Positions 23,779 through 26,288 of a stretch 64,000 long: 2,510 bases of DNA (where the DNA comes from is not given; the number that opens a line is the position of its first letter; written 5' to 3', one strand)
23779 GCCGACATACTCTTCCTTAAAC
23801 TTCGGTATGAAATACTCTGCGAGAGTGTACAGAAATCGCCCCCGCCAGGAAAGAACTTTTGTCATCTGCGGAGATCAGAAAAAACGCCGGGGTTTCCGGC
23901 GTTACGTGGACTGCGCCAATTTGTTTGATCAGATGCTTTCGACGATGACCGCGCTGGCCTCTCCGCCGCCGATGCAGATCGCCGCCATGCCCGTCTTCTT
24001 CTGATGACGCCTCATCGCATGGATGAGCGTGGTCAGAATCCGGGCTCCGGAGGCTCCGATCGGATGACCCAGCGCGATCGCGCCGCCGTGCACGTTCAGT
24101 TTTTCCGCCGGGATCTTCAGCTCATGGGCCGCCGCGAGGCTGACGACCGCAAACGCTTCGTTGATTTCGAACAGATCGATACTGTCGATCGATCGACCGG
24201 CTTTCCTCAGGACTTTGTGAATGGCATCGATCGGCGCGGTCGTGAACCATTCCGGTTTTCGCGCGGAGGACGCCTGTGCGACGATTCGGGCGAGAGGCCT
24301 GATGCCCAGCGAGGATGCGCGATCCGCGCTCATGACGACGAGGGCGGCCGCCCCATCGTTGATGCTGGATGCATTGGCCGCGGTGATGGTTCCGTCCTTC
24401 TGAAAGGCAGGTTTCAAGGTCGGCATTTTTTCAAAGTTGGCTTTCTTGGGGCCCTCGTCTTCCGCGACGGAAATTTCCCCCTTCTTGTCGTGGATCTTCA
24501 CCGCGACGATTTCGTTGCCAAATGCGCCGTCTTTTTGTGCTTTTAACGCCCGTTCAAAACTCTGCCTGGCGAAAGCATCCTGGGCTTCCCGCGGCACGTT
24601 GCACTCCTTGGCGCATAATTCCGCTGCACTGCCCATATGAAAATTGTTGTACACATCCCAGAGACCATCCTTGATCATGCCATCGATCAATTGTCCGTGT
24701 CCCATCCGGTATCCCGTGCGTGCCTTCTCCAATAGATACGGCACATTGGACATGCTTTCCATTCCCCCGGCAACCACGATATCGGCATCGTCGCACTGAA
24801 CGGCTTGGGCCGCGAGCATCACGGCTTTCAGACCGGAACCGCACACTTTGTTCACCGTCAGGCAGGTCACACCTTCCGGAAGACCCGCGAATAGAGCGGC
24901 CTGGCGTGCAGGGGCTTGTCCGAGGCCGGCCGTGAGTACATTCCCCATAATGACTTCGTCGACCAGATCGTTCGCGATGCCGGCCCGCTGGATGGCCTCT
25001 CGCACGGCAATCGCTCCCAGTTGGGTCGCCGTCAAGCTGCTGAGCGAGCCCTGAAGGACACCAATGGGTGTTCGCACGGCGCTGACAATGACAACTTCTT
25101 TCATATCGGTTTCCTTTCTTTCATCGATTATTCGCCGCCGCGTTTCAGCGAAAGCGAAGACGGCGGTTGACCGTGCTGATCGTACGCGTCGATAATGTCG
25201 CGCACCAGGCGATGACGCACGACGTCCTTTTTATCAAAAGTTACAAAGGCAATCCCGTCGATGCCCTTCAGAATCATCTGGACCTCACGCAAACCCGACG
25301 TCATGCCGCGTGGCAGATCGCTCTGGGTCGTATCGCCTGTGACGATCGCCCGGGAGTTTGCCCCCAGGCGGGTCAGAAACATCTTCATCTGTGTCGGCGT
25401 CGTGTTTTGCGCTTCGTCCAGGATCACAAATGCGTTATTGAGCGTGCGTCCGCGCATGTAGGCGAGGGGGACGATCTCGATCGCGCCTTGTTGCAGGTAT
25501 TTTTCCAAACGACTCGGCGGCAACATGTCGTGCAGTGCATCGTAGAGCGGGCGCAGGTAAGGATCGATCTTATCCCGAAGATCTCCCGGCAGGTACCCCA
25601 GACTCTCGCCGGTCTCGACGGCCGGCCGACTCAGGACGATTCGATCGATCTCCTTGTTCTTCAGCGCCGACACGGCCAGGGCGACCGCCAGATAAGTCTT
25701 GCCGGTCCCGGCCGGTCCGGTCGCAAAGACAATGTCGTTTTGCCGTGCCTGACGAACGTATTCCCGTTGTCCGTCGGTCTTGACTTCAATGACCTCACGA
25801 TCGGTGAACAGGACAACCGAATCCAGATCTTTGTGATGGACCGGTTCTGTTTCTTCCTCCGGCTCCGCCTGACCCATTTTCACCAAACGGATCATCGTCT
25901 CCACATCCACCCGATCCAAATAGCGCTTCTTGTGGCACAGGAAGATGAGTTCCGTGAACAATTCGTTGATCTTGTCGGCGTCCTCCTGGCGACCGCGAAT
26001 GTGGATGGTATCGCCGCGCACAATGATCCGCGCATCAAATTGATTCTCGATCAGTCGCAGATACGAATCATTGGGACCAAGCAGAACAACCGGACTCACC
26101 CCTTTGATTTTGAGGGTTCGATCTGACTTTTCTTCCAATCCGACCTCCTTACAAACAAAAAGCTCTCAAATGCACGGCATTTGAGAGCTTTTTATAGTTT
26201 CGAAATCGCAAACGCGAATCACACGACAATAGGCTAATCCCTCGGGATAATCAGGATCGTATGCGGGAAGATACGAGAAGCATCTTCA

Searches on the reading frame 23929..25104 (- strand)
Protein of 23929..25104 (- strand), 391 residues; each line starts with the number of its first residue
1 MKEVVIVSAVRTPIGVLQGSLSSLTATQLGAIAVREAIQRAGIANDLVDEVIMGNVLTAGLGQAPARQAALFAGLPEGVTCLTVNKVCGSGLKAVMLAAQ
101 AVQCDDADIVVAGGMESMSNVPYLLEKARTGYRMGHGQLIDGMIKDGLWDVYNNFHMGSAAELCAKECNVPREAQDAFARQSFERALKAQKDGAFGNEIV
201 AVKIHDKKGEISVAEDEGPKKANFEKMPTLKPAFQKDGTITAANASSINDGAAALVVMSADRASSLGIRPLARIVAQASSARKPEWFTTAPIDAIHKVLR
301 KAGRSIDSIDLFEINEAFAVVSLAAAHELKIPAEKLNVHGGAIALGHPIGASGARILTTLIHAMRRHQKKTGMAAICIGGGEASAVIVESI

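Call 18: search_protein_families(library=pfam, proteins=[window:23929-25104:-], max_evalue=0.001)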
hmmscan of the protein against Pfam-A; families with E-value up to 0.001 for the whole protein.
window:23929-25104:- (391 aa): 4 families
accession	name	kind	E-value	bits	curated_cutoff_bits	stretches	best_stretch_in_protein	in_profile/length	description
PF00108.29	Thiolase_N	-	5.5e-99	331.2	26.4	1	4-260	1-259/260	Thiolase, N-terminal domain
PF02803.24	Thiolase_C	-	1e-45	154.8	27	1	269-389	2-122/123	Thiolase, C-terminal domain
PF00109.32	ketoacyl-synt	-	0.00015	21.9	20.8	1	83-120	169-206/252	Beta-ketoacyl synthase, N-terminal domain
PF22691.2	Thiolase_C_1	-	0.00061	20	28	0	276-330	5-59/144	Thiolase C-terminal domain-like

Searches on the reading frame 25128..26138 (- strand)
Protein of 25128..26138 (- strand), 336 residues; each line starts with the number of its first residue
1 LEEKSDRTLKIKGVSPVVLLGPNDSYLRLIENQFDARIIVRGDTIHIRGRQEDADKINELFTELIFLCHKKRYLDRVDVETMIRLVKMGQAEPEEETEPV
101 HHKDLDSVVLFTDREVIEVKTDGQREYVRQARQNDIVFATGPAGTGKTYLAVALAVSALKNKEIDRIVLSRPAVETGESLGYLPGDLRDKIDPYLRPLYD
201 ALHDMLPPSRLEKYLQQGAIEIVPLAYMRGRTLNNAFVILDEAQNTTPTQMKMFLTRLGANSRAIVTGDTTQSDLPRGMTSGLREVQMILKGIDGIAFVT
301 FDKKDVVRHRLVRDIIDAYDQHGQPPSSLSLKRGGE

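Call 18: search_protein_families(library=pfam, proteins=[window:25128-26138:-], max_evalue=0.001)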
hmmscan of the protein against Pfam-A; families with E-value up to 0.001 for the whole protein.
window:25128-26138:- (336 aa): 9 families
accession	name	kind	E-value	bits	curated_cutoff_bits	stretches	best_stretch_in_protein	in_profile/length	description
PF02562.22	PhoH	-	6.6e-95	316.9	27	1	117-320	2-205/205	PhoH-like protein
PF13245.12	AAA_19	-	9.1e-09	36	25.1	1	124-273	1-129/134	AAA domain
PF13604.12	AAA_30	-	4.2e-08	33.6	27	1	122-273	4-128/191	AAA domain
PF00580.27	UvrD-helicase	-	2e-05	24.9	23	0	237-273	215-251/271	UvrD/REP helicase N-terminal domain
PF01695.23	IstB_IS21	-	3.9e-05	23.7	24.1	1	127-160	88-118/238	IstB-like ATP binding protein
PF13401.12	AAA_22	-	6.3e-05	23.7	27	1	133-256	4-106/130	AAA domain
PF20720.3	nSTAND3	-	0.00012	22.2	27.2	1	119-162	2-45/155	Novel STAND NTPase 3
PF05707.18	Zot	-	0.00016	21.7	20.3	0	136-169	2-33/197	Zonular occludens toxin (Zot)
PF00270.35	DEAD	-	0.00044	20.5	26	0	121-167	1-48/167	DEAD/DEAH box helicase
